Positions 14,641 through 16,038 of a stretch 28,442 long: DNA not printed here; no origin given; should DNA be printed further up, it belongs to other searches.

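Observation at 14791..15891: Orphan CARF + Card1/Can2-like (DUF1887) protein with apparently non-canonical nuclease motif, immediately upstream of the PspA cluster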

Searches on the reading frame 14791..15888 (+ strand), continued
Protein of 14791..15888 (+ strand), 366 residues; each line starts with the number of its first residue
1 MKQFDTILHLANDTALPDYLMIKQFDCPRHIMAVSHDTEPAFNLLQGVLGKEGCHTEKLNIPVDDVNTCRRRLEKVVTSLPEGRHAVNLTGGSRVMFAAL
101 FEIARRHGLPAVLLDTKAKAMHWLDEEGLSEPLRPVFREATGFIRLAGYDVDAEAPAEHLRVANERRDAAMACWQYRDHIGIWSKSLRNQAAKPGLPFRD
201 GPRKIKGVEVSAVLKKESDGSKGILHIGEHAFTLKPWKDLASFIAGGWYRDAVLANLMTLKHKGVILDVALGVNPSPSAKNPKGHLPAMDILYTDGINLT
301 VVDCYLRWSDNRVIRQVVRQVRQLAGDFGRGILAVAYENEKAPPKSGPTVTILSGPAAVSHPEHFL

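Call 40: search_solved_structures(query=A2, max_evalue=0.01, show_alignments=2)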
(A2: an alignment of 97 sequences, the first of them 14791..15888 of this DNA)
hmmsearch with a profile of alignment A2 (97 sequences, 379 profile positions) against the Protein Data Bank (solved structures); distinct sequences matched with E-value up to 0.01: 15.
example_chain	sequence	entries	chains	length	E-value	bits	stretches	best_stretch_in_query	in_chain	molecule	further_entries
7bdv_A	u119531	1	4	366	5.1e-53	183.8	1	8-371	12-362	Can2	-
6wxw_A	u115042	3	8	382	1.6e-33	119.6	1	9-306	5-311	Card1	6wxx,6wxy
8bao_A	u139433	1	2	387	1.3e-32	116.7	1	10-377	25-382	DUF1887 family protein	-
1xmx_A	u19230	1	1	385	1.1e-31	113.6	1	30-372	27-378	hypothetical protein VC1899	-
6xl1_A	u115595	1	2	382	1.2e-31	113.5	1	9-306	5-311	Card1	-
8z4i_A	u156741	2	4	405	3.5e-22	82.3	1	30-357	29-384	CARF-domain cantaining dual-activated nuclease | CARF-domain containing dual-activated nuclease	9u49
8q3y_A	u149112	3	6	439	2.6e-18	69.5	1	9-341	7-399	DUF1887 family protein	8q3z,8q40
8q44_A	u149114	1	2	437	2.7e-18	69.5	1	9-341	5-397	DUF1887 family protein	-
8q41_A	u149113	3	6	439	2.9e-17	66.1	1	9-341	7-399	DUF1887 family protein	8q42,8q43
6sce_A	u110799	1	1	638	5.7e-15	58.6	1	12-159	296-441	Uncharacterized protein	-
8t64_A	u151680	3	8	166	6.7e-10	41.9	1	25-126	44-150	Cam1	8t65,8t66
8jbb_A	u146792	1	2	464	2.2e-09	40.2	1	6-120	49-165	CRISPR system endoribonuclease Csm6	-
5fsh_A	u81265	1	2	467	2.2e-09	40.1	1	6-120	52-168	CSM6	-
8jh1_A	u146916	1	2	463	2e-08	37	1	6-105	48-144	CRISPR system endoribonuclease Csm6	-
8jbc_A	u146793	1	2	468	1.5e-07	34.1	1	6-120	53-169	CRISPR system endoribonuclease Csm6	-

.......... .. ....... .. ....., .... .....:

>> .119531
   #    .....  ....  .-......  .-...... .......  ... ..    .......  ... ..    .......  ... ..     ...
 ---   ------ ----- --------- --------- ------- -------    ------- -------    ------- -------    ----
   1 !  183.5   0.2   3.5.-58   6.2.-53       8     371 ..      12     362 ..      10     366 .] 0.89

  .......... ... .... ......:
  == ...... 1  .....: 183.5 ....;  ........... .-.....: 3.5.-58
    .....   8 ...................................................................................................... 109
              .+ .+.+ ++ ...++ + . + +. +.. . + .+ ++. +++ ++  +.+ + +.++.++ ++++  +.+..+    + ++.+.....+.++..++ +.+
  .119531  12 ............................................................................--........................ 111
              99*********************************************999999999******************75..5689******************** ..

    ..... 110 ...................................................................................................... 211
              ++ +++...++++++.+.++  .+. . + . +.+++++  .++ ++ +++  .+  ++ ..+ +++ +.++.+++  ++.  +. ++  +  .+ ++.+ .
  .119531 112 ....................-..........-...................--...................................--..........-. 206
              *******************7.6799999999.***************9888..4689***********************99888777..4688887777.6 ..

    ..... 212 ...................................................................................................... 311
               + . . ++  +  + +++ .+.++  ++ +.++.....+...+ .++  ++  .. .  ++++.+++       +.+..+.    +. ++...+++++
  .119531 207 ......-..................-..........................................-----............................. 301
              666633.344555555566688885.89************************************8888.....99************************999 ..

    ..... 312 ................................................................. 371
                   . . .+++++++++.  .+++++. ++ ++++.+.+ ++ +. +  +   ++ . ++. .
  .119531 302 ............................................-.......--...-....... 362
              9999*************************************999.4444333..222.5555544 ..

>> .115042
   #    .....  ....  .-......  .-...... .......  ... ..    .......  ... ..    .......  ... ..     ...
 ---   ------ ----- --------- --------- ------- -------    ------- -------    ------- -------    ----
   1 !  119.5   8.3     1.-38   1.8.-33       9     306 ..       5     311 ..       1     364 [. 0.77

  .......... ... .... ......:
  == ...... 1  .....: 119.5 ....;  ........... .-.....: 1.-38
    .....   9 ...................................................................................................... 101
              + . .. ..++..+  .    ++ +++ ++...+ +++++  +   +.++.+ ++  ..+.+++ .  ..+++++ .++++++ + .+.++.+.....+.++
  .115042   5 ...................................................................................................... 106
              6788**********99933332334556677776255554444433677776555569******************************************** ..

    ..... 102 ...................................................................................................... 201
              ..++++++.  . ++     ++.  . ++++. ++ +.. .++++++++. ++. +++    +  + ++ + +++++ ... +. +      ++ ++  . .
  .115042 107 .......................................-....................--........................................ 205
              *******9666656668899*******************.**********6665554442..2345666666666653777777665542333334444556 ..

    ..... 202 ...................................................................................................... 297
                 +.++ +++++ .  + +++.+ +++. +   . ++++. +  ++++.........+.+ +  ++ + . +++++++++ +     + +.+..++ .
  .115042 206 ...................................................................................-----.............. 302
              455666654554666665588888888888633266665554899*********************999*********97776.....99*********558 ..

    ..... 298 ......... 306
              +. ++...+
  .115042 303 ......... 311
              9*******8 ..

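Call 48: predict_structure(alignment_id=A2)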
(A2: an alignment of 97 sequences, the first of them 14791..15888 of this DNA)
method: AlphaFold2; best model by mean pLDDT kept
length: 366 residues; sequences in the alignment: 97
mean_pLDDT: 96.2   pTM: 0.92
mean pLDDT of the five models: 96.2, 95.9, 95.8, 95.9, 95.7
residues with pLDDT >= 90: 341; 70-90: 25; 50-70: 0; < 50: 0
segments of 3 or more residues with pLDDT < 50: none
pLDDT, mean of each block of 10 residues (from residue 1): 97 98 98 98 97 97 94 98 98 96 97 97 92 98 97 96 98 98 96 98 97 98 98 98 98 98 98 93 89 98 93 95 97 94 86 96 96
secondary structure, 60 per line:
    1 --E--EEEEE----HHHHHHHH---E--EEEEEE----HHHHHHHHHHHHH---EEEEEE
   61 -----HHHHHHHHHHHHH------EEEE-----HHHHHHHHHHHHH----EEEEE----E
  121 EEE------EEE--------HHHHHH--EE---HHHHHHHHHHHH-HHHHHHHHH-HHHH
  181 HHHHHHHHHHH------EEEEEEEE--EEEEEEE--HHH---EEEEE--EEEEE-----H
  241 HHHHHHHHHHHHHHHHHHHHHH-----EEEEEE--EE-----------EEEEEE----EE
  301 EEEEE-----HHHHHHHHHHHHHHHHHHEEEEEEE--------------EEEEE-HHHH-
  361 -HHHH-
elements in order: E6-10 H15-22 E29-34 H39-51 E55-60 H66-78 E85-88 H94-106 E111-115 E120-123 E130-132 H141-146 H154-165 H167-175 H177-191 E198-205 E208-214 E223-227 E230-234 H240-262 E268-273 E289-294 E299-305 H311-328 E329-335 E350-354 H356-359 H362-365

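Call 50: fold_search(model_id=the predicted structure, library=pdb)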
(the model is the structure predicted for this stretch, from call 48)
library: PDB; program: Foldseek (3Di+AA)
matches with E <= 10: 1516; with E <= 0.001: 59
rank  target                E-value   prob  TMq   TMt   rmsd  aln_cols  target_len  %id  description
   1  7bdv_A                3.0e-19  1.00  0.73  0.75   5.6       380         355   15  Structure of Can2 from Sulfobacillus thermosulfidooxidans in complex with cyclic tetra-adenylate (cA4) (released 2021-03-03)
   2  7bdv_B                3.0e-19  1.00  0.70  0.75   5.5       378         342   15  Structure of Can2 from Sulfobacillus thermosulfidooxidans in complex with cyclic tetra-adenylate (cA4) (released 2021-03-03)
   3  7bdv_C                1.9e-18  1.00  0.70  0.75   5.3       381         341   16  Structure of Can2 from Sulfobacillus thermosulfidooxidans in complex with cyclic tetra-adenylate (cA4) (released 2021-03-03)
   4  1xmx                  2.7e-18  1.00  0.72  0.70   5.8       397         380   12  Crystal structure of protein VC1899 from Vibrio cholerae (released 2004-11-16)
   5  7bdv_D                2.9e-18  1.00  0.71  0.76   5.3       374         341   16  Structure of Can2 from Sulfobacillus thermosulfidooxidans in complex with cyclic tetra-adenylate (cA4) (released 2021-03-03)
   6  8bao_A                2.3e-17  1.00  0.68  0.67   4.9       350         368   12  Dysgonamonadaceae bacterium CRISPR ancillary nuclease 2 (released 2022-11-30)
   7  8bao_B                6.2e-17  1.00  0.60  0.60   7.1       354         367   11  Dysgonamonadaceae bacterium CRISPR ancillary nuclease 2 (released 2022-11-30)
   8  8q43_B                3.5e-16  1.00  0.62  0.54   8.6       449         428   14  Crystal structure of cA4-bound Can2 (E341A) in complex with oligo-C DNA (released 2023-11-22)
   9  9u49_A                4.9e-16  1.00  0.67  0.62   5.7       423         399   14  crystal structure of Cdn1 in complex with cA4 (released 2026-02-04)
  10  8q44_A                8.9e-16  1.00  0.60  0.52   8.4       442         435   15  Crystal structure of cA4-bound Can2 (E364R) in complex with oligo-T DNA (released 2023-11-22)
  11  8q44_B                1.9e-15  1.00  0.60  0.51   8.5       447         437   13  Crystal structure of cA4-bound Can2 (E364R) in complex with oligo-T DNA (released 2023-11-22)
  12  8q42_B                2.1e-15  1.00  0.59  0.52   8.1       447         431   12  Crystal structure of cA4-bound Can2 (E341A) in complex with oligo-A DNA (released 2023-11-22)
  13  8q3z_A                2.2e-15  1.00  0.61  0.52   8.9       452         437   13  Crystal structure of cA4-bound Can2 from Thermoanaerobacter brockii (released 2023-11-22)
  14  8q41_A                2.5e-15  1.00  0.62  0.54   8.1       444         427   14  Crystal structure of Can2 (E341A) bound to cA4 and TTTAAA ssDNA (released 2023-11-22)
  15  6wxw_A                4.4e-15  1.00  0.61  0.60   6.8       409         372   14  crystal structure of apo Card1 (released 2020-12-30)
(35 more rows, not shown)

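Call 52: find_encoding_contigs(protein=P0005, flank=10000, max_places=3)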
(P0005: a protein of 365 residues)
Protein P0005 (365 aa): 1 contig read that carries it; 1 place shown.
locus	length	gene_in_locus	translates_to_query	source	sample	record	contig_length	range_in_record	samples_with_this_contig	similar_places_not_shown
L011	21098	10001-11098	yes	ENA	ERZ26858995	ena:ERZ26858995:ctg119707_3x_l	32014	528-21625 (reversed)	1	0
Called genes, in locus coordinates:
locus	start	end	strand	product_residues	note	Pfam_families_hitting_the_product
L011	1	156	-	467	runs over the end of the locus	PF13442:Cytochrome_CBB3 (faint), PF07635:PSCyt1 (weak)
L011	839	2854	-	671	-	PF07103:DUF1365, PF02353:CMAS, PF13489:Methyltransf_23, PF08241:Methyltransf_11, PF08242:Methyltransf_12, PF13649:Methyltransf_25, PF13847:Methyltransf_31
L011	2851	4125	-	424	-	PF01266:DAO, PF13450:NAD_binding_8, PF01593:Amino_oxidase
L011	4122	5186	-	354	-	PF02353:CMAS, PF05175:MTS, PF05401:NodS (weak), PF13489:Methyltransf_23, PF13847:Methyltransf_31, PF08241:Methyltransf_11, PF08242:Methyltransf_12, PF13649:Methyltransf_25, +1 more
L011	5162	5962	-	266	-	PF06966:DUF1295, PF02544:Steroid_dh, PF04191:PEMT (faint)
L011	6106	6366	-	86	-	-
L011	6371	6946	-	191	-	PF04542:Sigma70_r2, PF08281:Sigma70_r4_2, PF22233:PhyR_sigma-like (weak)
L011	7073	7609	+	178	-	PF16036:Chalcone_3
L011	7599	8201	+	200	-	PF12680:SnoaL_2 (weak)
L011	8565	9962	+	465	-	-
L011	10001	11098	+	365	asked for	-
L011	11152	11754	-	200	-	PF01613:Flavin_Reduct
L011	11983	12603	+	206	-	PF07638:Sigma70_ECF (weak), PF04542:Sigma70_r2, PF08281:Sigma70_r4_2, PF00196:GerE, PF04545:Sigma70_r4, PF13384:HTH_23 (weak)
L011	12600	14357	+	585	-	PF13598:DUF4139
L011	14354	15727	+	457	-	PF13598:DUF4139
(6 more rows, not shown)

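Call 53: find_encoding_contigs(protein=P0006, flank=10000, max_places=3)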
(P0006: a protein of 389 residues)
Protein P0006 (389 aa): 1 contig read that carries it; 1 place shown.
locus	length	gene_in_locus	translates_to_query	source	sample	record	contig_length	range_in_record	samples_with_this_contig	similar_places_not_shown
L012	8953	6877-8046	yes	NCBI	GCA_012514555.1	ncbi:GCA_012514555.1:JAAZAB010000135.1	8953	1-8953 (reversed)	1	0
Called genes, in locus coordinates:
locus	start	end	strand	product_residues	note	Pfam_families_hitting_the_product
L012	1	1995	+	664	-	PF12469:Cmr2_N (weak), PF22335:Cas10-Cmr2_palm2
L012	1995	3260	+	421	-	PF09700:Cas_Cmr3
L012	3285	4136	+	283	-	PF03787:RAMPs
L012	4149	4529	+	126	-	PF09701:Cas_Cmr5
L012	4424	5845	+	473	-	-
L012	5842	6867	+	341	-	PF03787:RAMPs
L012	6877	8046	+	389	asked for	PF09002:Card1_endonuc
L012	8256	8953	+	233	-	PF01867:Cas_Cas1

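Call 54: find_encoding_contigs(protein=P0010, flank=10000, max_places=3)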
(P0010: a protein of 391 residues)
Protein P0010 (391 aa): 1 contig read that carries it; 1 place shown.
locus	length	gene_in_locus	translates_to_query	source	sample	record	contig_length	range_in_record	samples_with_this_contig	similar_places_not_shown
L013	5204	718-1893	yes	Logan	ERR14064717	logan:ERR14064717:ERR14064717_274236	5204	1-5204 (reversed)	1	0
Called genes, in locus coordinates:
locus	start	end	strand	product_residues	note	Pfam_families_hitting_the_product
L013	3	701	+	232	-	?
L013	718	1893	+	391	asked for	PF09002:Card1_endonuc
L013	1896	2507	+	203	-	-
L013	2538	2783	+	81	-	-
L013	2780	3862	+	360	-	PF09623:Cas_NE0113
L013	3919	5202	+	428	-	?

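Call 66: find_related_loci(query=A1, collection=viral_contigs, flank=10000)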
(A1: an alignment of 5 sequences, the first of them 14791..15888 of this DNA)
Query A1 (366 aa) in viral_contigs; peptide patterns used: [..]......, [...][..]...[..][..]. (x = any residue, [..] = any of these).
66 stretches matched a pattern, but none encodes a relative of the query by tblastn (E <= 1e-3).

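Call 67: search_dna_similar(query=window:14791-15888:+, collection=phages, mode=protein, max_evalue=0.001)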
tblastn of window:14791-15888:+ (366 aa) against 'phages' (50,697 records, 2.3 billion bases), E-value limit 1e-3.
No match.

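Call 68: search_dna_similar(query=window:14791-15888:+, collection=plasmids, mode=protein, max_evalue=0.001)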
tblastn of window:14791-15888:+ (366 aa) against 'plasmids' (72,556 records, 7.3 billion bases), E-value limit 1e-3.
Records with a match: 15; places in all: 15; records where one place covers at least 80% of the query: 15.
Best place of each record, by identity: <60% 15.
By first word of the organism name: Klebsiella 8; Enterobacter 4; Raoultella 1; Phytobacter 1; Caballeronia 1.
By predicted mobility (MOB-suite, as given by PLSDB): conjugative 9; non-mobilizable 5; mobilizable 1.
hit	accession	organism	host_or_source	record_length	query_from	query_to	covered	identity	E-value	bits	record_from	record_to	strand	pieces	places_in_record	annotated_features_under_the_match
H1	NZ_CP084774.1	Klebsiella quasipneumoniae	Water (environment),Whole organism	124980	3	337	92%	24.3%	2e-13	79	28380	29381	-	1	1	DUF1887 family CARF protein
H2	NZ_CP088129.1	Klebsiella pneumoniae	chicken,stool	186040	3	337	92%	24.3%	2e-13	79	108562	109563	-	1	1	DUF1887 family CARF protein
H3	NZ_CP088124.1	Klebsiella pneumoniae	chicken,stool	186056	3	337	92%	24.3%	2e-13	79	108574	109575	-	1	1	DUF1887 family CARF protein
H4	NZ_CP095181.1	Enterobacter roggenkampii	Homo sapiens,pus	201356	3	337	92%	24.3%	2e-13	79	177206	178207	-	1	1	DUF1887 family CARF protein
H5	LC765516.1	Klebsiella pneumoniae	Homo sapiens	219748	3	337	92%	24.3%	2e-13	79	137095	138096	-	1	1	hypothetical protein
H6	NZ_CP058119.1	Klebsiella michiganensis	culture,Freshwater sample from upstream ...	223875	3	337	92%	24.3%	2e-13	79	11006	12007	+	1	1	DUF1887 family CARF protein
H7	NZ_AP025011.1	Raoultella ornithinolytica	-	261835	3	337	92%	24.3%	2e-13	79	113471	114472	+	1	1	DUF1887 family CARF protein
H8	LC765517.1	Klebsiella pneumoniae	Homo sapiens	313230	3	337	92%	24.3%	2e-13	79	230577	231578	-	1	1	hypothetical protein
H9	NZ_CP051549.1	Phytobacter diazotrophicus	date palm,mixed culture,rhizosphere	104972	3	304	83%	25.6%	9e-14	80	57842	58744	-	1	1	DUF1887 family CARF protein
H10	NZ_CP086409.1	Enterobacter cloacae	water,water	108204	3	304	83%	25.6%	1e-13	80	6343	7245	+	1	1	DUF1887 family CARF protein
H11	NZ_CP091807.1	Klebsiella quasipneumoniae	Homo sapiens,anal swab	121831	3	304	83%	25.6%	1e-13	80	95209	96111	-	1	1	DUF1887 family CARF protein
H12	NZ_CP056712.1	Enterobacter asburiae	culture,Freshwater sample from upstream ...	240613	3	304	83%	25.6%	1e-13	80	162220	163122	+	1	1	DUF1887 family CARF protein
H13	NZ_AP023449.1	Enterobacter roggenkampii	Homo sapiens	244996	3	304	83%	25.6%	1e-13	80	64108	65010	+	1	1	DUF1887 family CARF protein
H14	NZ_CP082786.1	Klebsiella quasipneumoniae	Eclectus roratus,Faeces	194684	3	304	83%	25.2%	1e-12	77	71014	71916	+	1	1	DUF1887 family CARF protein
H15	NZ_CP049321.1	Caballeronia sp. SBC2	whole organism,soil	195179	4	304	82%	23.4%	2e-10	70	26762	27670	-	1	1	DUF1887 family CARF protein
